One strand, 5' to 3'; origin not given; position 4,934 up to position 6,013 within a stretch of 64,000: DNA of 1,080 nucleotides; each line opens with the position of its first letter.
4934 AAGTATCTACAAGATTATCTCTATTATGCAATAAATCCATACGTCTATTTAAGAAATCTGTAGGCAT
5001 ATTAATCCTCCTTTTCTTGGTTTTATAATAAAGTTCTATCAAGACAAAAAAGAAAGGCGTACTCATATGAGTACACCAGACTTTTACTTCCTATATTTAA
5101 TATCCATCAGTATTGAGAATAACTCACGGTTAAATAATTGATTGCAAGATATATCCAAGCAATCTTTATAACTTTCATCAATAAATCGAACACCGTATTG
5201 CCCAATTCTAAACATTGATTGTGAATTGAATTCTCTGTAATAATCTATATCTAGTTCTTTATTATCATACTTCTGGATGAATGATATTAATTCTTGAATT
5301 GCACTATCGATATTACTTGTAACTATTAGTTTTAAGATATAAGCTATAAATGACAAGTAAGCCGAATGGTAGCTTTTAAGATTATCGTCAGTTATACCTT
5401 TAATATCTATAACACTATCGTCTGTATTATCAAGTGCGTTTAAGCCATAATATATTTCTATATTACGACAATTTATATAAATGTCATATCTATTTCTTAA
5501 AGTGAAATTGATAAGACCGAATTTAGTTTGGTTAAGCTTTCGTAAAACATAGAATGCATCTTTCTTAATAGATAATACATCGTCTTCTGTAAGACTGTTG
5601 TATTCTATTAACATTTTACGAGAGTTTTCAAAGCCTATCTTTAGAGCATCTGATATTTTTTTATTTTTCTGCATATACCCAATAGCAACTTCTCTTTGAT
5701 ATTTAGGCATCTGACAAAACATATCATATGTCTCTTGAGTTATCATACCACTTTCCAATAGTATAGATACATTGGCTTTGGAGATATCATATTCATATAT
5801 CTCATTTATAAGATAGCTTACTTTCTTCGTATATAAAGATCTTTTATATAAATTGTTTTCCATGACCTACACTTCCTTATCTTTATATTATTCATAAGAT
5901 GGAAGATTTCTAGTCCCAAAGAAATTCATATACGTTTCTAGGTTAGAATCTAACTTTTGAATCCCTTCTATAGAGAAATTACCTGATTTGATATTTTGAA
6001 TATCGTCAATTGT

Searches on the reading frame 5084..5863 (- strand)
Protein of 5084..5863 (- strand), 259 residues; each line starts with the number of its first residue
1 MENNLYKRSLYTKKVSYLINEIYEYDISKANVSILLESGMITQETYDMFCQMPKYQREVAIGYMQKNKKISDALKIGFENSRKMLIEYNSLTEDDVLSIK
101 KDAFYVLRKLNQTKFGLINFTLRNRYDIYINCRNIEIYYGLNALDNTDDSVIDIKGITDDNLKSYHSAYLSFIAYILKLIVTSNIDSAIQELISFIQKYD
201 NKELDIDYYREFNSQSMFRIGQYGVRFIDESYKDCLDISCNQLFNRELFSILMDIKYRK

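Call 37: search_protein_families(library=phrogs, proteins=[window:5084-5863:-], max_evalue=0.001)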
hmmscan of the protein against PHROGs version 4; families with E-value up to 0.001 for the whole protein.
window:5084-5863:- (259 aa): 1 family
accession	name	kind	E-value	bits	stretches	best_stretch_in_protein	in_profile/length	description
phrog_21037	-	unknown function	2.1e-33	116.8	1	1-217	1-216/257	-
